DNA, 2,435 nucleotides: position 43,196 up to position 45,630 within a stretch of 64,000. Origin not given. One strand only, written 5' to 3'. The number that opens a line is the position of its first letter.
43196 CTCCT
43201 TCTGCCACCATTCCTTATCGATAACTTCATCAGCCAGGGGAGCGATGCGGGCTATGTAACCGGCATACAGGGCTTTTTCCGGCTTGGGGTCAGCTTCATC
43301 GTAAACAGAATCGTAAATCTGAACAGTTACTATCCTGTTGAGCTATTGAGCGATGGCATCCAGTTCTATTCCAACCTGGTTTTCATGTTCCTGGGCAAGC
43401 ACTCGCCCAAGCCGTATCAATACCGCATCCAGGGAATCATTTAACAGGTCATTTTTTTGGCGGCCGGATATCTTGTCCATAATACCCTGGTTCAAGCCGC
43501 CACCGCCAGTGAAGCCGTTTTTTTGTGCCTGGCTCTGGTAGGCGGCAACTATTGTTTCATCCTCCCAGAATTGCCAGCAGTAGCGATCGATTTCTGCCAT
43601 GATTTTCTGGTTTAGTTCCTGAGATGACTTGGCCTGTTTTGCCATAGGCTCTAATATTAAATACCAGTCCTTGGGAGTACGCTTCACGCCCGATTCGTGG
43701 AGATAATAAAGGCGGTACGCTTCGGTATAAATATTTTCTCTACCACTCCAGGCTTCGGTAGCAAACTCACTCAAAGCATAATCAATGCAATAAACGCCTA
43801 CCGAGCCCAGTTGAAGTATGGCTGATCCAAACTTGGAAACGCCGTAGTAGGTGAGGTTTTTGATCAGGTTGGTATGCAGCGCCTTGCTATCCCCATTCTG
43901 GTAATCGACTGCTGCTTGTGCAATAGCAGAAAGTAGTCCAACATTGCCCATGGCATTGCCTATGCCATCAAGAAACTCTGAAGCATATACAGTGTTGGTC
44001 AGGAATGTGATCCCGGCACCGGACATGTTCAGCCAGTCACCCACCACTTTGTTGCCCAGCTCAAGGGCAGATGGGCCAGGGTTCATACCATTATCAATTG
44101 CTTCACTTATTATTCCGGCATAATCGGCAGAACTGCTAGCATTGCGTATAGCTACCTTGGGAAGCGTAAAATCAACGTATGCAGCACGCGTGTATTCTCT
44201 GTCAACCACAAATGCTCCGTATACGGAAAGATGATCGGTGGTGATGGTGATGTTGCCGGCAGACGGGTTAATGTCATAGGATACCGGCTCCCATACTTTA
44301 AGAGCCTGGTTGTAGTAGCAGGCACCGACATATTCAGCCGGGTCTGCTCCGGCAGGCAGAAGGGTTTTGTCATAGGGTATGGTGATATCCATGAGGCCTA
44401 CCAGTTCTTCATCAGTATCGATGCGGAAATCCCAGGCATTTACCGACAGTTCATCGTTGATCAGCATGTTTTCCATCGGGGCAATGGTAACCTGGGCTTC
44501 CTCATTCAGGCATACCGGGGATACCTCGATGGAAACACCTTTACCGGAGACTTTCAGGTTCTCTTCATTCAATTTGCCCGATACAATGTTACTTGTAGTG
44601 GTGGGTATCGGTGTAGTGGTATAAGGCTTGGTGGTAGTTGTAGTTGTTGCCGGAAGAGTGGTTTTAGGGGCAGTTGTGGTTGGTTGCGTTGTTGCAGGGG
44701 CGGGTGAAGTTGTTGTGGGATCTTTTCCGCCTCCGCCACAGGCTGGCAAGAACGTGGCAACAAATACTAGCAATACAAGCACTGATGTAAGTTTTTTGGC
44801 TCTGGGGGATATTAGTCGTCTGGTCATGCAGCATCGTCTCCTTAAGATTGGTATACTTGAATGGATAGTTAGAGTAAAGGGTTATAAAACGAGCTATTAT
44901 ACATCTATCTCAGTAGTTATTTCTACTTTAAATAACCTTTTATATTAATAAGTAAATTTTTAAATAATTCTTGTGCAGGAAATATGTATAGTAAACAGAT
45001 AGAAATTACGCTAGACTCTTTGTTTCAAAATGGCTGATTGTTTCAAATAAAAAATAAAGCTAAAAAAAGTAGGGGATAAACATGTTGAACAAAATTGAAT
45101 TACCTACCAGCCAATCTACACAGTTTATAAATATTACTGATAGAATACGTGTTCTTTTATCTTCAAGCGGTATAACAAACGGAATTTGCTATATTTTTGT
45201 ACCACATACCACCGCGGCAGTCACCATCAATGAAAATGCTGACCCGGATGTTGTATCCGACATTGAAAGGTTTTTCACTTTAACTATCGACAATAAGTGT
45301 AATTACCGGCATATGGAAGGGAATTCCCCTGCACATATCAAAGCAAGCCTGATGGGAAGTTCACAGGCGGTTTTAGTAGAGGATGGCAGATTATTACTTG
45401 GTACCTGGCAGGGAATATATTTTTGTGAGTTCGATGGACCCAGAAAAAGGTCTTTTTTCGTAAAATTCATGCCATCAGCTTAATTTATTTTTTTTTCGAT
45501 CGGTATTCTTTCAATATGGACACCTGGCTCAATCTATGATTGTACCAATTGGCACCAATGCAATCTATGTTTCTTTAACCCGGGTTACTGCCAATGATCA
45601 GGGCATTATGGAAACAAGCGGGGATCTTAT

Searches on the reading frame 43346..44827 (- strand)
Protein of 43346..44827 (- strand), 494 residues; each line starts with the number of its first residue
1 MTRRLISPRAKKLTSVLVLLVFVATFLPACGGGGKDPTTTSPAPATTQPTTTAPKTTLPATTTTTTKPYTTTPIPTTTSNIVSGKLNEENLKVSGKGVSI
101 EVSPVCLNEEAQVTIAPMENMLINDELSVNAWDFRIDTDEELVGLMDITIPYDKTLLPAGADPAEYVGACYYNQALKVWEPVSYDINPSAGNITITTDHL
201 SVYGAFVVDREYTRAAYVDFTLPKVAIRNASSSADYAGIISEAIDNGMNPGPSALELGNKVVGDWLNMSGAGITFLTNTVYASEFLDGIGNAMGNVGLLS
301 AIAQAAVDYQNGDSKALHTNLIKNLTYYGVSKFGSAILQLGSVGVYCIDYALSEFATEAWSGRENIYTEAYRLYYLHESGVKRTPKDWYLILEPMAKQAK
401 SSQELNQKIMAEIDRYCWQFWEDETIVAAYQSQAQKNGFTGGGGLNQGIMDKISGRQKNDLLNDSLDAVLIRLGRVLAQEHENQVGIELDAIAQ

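Call 39: search_protein_families(library=pfam, proteins=[window:43346-44827:-], max_evalue=0.00001)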
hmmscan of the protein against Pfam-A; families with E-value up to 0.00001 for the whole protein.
window:43346-44827:- (494 aa): 0 families

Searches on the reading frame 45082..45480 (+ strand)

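Call 39: search_protein_families(library=pfam, proteins=[window:45082-45480:+], max_evalue=0.00001)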
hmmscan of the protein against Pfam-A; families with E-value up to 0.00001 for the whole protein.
window:45082-45480:+ (133 aa): 1 family
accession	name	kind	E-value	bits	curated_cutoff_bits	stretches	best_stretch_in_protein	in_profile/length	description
PF01894.22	UPF0047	-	7.7e-44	149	27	1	17-128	1-116/117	Uncharacterised protein family UPF0047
